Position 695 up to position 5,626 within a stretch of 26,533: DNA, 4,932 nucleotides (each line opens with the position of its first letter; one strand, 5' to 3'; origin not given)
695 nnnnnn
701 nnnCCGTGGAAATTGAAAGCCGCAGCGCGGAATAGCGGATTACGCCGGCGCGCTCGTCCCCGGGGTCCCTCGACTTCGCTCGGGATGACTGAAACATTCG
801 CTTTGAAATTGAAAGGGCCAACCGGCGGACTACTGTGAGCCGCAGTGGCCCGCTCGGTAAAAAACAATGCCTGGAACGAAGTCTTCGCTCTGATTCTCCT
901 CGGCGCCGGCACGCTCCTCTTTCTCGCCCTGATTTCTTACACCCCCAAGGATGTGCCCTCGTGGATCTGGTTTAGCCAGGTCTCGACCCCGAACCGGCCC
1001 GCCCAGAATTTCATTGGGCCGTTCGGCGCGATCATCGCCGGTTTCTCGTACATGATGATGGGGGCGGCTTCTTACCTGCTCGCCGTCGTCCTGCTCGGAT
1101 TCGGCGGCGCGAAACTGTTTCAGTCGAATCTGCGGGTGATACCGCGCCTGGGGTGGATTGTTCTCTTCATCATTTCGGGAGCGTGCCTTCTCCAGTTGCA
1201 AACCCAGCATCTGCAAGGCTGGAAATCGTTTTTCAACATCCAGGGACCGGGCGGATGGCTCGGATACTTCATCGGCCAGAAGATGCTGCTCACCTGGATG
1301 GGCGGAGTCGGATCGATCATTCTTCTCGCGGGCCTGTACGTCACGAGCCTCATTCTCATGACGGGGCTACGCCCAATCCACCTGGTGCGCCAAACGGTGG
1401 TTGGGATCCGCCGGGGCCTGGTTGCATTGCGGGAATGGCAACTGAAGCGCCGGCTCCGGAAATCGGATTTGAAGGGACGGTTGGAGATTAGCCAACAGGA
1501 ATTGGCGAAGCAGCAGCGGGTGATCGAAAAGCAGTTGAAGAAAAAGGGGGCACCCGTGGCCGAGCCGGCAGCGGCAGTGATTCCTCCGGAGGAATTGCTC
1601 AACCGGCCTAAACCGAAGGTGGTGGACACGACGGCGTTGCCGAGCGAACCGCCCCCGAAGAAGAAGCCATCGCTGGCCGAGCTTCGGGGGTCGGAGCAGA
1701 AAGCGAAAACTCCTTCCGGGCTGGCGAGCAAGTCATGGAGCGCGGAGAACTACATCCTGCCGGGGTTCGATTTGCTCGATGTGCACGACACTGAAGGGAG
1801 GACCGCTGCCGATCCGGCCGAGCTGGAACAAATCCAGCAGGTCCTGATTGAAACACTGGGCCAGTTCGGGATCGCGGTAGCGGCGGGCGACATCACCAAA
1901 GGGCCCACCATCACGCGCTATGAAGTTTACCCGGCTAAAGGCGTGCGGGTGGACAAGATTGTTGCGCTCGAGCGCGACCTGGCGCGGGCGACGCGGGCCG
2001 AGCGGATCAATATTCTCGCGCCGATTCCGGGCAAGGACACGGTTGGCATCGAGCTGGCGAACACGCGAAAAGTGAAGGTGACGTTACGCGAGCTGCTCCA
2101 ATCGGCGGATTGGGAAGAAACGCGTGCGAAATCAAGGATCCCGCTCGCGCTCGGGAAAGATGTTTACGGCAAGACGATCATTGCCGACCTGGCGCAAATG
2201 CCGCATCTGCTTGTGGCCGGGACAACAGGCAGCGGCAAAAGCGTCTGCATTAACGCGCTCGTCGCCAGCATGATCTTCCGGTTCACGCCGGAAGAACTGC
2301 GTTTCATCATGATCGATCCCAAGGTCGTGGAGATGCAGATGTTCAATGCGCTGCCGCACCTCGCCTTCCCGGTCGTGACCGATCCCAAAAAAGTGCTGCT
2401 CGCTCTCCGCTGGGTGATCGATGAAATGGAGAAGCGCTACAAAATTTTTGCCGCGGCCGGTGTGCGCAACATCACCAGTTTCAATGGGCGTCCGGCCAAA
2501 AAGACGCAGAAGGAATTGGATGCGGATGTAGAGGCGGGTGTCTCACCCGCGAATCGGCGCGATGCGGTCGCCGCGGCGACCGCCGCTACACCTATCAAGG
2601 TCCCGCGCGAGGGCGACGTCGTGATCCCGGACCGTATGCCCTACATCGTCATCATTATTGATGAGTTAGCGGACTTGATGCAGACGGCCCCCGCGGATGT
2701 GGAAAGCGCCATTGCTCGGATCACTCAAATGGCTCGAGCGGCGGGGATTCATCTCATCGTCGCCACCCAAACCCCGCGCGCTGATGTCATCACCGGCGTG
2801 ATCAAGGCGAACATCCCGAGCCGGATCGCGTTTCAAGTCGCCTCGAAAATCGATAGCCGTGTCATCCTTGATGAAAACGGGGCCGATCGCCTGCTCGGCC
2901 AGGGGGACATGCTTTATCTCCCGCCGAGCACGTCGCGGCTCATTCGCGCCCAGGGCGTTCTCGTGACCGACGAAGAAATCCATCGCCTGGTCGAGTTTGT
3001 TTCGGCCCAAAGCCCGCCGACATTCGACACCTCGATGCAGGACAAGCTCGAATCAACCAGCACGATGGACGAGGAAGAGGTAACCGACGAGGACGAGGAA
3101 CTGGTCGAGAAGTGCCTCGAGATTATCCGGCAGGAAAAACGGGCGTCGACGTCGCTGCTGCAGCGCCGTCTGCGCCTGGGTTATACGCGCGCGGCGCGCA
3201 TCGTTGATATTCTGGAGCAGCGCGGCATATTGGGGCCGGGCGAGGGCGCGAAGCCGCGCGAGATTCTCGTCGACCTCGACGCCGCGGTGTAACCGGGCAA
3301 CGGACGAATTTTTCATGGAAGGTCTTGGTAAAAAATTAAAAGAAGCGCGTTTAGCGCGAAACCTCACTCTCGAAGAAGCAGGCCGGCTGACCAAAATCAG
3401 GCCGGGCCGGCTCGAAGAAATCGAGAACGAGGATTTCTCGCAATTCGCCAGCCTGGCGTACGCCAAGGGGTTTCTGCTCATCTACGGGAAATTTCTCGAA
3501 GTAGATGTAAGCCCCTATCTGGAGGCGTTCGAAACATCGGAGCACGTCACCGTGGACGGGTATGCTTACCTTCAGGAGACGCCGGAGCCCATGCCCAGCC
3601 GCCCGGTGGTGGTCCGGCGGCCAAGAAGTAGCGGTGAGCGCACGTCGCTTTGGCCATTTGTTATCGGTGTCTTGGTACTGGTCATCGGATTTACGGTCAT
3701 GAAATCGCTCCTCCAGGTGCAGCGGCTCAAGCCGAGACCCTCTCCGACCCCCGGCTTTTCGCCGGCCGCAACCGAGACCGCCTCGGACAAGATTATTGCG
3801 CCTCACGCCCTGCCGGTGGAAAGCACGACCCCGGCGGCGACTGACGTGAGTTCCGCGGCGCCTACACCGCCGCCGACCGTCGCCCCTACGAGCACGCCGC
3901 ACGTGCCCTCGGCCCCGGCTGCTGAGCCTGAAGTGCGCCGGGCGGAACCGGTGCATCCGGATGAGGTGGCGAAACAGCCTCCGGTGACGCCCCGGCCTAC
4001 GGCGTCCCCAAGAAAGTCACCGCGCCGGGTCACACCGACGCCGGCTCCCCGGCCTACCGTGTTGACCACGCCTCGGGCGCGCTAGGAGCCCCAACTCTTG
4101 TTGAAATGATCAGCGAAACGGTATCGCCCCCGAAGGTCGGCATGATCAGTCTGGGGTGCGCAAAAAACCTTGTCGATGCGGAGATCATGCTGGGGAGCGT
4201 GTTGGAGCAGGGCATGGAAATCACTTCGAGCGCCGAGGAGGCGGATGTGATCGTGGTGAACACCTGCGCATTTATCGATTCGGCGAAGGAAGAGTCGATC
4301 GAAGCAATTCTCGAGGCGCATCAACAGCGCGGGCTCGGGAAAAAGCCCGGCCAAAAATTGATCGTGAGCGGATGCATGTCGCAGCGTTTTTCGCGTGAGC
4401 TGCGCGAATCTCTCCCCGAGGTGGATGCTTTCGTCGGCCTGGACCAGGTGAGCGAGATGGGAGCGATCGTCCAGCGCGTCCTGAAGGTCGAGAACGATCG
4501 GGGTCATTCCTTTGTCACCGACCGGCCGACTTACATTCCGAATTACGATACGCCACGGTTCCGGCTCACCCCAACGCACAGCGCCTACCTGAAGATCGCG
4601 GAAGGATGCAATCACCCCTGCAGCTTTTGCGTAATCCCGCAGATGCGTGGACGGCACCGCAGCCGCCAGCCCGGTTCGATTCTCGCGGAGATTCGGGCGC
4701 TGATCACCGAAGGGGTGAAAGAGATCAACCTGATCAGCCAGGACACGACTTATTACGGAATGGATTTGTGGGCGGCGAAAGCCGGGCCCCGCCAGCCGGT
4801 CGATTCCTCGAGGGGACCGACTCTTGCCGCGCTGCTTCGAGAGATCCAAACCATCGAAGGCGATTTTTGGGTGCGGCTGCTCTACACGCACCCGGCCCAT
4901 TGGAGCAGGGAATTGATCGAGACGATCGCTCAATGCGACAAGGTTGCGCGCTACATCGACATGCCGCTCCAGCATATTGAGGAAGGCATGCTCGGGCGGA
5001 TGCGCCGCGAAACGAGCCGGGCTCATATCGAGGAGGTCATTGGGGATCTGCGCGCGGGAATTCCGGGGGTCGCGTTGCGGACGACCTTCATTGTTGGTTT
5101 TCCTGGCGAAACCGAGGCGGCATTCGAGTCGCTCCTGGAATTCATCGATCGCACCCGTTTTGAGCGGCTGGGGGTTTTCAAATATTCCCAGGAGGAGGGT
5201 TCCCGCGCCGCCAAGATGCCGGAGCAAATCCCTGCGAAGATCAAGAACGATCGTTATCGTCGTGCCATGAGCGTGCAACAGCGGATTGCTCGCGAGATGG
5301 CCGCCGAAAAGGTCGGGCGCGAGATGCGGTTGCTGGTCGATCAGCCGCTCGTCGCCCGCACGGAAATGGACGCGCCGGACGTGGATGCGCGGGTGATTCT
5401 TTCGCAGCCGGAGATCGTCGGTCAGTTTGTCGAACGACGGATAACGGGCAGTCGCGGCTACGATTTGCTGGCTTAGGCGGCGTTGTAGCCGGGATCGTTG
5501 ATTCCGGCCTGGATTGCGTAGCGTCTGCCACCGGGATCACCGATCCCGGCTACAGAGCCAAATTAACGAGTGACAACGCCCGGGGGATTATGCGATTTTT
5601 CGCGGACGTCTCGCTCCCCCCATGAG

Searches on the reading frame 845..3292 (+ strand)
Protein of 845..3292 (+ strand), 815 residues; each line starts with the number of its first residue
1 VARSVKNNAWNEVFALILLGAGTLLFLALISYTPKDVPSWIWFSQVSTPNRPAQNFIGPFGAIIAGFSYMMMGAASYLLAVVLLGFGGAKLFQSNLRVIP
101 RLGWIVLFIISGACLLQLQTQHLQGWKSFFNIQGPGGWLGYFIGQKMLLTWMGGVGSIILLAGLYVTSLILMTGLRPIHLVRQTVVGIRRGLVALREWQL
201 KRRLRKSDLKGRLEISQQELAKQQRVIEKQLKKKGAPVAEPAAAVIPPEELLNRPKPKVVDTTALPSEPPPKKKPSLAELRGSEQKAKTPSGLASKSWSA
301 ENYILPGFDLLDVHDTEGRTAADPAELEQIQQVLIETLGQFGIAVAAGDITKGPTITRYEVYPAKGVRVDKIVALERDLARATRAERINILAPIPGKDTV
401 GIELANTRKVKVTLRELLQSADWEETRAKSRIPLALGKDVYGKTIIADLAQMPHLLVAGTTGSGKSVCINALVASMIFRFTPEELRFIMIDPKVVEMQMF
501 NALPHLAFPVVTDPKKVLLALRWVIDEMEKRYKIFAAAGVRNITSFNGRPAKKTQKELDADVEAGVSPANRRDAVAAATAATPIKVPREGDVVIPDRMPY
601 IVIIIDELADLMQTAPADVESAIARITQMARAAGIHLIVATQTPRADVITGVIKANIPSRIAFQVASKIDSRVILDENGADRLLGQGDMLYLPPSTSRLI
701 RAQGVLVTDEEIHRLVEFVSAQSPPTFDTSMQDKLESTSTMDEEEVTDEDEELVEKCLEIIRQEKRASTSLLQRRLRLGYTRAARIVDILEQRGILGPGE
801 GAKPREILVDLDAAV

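Call 21: search_protein_families(library=pfam, proteins=[window:845-3292:+], max_evalue=0.001)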
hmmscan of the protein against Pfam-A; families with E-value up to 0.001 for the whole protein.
window:845-3292:+ (815 aa): 5 families
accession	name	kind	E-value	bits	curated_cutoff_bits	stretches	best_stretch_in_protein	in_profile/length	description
PF01580.24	FtsK_SpoIIIE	-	1.4e-64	218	24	1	414-644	2-219/221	FtsK/SpoIIIE family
PF17854.6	FtsK_alpha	-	1.7e-25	89.6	22.9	1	305-406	1-101/101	FtsK alpha domain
PF13491.11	FtsK_4TM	-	5.9e-25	88.4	23.1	1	9-182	3-168/171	4TM region of DNA translocase FtsK/SpoIIIE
PF09397.16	FtsK_gamma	-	3.3e-24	84.8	30.6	1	749-809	2-62/63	Ftsk gamma domain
PF12846.13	AAA_10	-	0.00044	19.8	27.5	0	451-504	20-69/362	AAA-like domain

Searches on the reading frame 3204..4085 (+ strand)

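Call 21: search_protein_families(library=pfam, proteins=[window:3204-4085:+], max_evalue=0.001)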
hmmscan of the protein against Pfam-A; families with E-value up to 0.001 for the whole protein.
window:3204-4085:+ (293 aa): 2 families
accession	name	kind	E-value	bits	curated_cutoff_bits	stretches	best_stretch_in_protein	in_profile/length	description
PF13413.12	HTH_25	-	3.5e-16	59.2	24.6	1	45-103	2-60/62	Helix-turn-helix domain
PF12844.13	HTH_19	-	0.00048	20.4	30.2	1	42-77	1-36/64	Helix-turn-helix domain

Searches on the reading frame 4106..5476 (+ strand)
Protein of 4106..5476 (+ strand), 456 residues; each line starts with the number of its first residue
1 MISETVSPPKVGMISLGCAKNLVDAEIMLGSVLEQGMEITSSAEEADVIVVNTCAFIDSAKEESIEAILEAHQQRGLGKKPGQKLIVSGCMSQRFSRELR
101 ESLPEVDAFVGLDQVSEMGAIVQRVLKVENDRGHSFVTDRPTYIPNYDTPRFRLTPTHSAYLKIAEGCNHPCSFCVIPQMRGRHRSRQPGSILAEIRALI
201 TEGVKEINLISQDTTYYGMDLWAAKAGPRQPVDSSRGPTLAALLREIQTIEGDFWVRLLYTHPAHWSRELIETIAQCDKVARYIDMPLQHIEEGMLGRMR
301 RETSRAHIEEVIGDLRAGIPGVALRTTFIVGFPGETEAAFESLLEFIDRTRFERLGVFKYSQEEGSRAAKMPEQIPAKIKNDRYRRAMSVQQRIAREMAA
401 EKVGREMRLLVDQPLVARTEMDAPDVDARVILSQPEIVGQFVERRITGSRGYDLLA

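Call 21: search_protein_families(library=pfam, proteins=[window:4106-5476:+], max_evalue=0.001)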
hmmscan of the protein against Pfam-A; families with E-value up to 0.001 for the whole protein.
window:4106-5476:+ (456 aa): 3 families
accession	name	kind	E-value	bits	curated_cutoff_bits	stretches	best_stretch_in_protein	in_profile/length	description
PF00919.26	UPF0004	-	6.6e-27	93.8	27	1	10-111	1-98/98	Uncharacterized protein family UPF0004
PF04055.27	Radical_SAM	-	7.4e-20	72.2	29.5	1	164-347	3-166/166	Radical SAM superfamily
PF18693.7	TRAM_2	-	2e-12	47.5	27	1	403-456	1-60/63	TRAM domain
